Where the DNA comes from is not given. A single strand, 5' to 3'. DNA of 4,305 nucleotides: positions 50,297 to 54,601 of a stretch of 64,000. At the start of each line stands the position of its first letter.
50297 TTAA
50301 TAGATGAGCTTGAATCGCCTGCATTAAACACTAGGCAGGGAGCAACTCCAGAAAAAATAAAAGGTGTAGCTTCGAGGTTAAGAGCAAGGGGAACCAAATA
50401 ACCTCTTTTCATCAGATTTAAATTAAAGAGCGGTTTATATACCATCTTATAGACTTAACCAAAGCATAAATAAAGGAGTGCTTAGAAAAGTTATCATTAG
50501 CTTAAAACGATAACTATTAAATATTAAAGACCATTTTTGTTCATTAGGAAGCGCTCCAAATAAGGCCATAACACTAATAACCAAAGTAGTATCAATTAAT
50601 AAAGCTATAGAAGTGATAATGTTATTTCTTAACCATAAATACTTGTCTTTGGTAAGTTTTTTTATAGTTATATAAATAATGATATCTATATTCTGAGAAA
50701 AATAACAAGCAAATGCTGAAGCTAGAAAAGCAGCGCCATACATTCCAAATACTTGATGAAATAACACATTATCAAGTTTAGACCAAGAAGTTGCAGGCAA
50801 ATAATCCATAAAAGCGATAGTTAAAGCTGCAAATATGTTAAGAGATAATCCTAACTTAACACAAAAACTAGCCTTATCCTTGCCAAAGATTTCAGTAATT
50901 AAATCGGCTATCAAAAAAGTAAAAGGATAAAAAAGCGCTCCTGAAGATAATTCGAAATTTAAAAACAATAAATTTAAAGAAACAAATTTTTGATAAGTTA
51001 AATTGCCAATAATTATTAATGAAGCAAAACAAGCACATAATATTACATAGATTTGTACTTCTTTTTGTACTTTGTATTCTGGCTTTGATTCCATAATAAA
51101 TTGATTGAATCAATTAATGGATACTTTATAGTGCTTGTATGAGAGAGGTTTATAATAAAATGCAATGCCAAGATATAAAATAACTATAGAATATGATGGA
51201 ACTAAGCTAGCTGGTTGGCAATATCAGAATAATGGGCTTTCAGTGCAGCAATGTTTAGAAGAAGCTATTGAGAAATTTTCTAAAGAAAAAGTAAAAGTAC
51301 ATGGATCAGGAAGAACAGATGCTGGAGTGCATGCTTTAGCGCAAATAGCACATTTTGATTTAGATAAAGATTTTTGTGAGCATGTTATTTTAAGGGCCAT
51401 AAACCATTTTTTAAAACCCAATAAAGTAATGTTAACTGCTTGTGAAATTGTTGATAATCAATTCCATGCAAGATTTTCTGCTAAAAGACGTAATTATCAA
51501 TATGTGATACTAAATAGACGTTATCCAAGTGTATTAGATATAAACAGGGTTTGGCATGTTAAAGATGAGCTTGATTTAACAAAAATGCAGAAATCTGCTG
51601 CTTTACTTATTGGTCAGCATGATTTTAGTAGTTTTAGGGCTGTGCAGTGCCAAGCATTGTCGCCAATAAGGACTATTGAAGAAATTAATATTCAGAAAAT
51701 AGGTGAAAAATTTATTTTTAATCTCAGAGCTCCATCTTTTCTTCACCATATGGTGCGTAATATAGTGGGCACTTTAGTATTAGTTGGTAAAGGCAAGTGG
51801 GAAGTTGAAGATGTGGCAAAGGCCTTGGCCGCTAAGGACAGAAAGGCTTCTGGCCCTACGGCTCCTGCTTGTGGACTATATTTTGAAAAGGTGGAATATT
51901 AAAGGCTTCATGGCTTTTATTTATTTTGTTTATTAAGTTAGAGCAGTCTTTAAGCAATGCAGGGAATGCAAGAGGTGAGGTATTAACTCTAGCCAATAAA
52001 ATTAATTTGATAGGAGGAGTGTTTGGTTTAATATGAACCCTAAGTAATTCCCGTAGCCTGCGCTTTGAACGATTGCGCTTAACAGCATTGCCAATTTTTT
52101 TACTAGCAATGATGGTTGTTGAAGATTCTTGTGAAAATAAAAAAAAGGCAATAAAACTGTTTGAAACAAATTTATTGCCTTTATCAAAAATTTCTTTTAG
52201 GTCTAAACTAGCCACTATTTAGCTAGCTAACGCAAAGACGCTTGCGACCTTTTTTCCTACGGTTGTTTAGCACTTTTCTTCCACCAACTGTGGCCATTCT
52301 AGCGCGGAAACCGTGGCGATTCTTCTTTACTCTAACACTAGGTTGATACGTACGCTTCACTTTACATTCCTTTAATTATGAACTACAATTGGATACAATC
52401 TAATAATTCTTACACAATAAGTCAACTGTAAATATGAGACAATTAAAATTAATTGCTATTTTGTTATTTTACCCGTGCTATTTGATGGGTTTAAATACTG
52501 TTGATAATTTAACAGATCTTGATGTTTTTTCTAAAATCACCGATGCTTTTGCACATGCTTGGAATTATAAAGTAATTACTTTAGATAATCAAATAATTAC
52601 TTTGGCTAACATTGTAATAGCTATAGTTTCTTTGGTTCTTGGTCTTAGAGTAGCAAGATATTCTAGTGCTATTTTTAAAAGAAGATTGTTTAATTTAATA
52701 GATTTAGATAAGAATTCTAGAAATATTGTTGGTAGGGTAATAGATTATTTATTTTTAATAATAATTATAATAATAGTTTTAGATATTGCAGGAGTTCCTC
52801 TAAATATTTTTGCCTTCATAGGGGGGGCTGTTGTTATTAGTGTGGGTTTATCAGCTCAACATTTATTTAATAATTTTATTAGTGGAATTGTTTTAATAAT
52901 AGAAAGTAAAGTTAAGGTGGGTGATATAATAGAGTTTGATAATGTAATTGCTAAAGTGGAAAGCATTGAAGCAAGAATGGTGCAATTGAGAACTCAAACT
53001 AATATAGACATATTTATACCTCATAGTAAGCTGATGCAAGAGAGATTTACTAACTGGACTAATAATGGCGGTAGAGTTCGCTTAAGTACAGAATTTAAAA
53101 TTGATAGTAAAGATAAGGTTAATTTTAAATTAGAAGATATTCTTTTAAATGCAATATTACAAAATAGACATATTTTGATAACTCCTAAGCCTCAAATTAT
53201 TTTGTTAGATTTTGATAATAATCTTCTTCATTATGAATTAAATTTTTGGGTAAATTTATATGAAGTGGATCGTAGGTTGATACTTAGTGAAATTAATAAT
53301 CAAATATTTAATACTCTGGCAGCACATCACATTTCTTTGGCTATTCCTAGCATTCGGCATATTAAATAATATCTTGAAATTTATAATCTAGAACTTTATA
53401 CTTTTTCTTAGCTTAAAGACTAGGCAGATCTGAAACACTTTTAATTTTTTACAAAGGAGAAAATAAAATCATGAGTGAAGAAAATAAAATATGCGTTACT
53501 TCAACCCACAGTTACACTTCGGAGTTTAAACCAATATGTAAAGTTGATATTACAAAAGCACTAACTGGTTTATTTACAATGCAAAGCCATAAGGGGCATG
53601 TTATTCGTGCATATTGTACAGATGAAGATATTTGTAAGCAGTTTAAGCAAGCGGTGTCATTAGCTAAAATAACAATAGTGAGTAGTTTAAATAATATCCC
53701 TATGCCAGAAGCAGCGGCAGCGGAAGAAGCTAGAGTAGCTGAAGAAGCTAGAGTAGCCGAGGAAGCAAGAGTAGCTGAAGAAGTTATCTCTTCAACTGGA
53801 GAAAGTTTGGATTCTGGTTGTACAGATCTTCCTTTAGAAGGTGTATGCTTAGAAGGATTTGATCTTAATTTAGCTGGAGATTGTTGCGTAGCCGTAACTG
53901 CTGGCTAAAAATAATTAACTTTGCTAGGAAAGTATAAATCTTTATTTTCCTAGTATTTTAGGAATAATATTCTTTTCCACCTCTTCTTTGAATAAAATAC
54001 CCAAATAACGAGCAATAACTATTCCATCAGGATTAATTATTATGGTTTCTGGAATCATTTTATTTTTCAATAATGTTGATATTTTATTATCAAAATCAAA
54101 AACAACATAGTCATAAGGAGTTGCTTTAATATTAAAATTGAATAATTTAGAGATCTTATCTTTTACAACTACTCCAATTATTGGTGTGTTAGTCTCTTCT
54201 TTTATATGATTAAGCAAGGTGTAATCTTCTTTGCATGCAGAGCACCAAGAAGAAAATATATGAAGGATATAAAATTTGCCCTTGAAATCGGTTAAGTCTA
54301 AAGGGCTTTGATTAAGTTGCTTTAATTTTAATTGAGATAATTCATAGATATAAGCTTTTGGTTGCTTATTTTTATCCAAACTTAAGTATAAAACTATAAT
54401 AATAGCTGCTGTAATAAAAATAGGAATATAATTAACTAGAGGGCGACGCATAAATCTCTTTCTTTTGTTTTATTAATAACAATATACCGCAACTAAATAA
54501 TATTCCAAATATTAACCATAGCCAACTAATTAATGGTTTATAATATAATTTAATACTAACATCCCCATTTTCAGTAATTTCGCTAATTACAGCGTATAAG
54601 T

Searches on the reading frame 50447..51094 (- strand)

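Call 78: search_protein_families(library=pfam, proteins=[window:50447-51094:-], max_evalue=0.0001)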
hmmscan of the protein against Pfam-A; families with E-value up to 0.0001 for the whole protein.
window:50447-51094:- (215 aa): 1 family
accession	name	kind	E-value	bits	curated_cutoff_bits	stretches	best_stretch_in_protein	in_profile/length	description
PF02592.20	Vut_1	-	6.4e-34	117.9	27.2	1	51-211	2-151/152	Putative vitamin uptake transporter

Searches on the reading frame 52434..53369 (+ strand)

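Call 78: search_protein_families(library=pfam, proteins=[window:52434-53369:+], max_evalue=0.0001)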
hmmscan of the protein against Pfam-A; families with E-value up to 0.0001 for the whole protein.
window:52434-53369:+ (311 aa): 2 families
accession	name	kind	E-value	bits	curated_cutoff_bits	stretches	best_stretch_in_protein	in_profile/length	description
PF00924.24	MS_channel_2nd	-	4.8e-18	65.5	20.2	1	144-209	2-67/68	Mechanosensitive ion channel, beta-domain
PF21082.3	MS_channel_3rd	-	3.7e-05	24.5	21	1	232-301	18-87/88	Mechanosensitive ion channel MscS, C-terminal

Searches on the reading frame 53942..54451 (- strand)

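Call 78: search_protein_families(library=pfam, proteins=[window:53942-54451:-], max_evalue=0.0001)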
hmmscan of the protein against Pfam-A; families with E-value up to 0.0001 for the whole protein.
window:53942-54451:- (169 aa): 2 families
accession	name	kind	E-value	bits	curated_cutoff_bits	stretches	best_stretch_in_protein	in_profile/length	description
PF00578.27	AhpC-TSA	-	2.4e-08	34.4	26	1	40-146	7-122/124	AhpC/TSA family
PF08534.16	Redoxin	-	7.6e-08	32.7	26.6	1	43-152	11-135/148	Redoxin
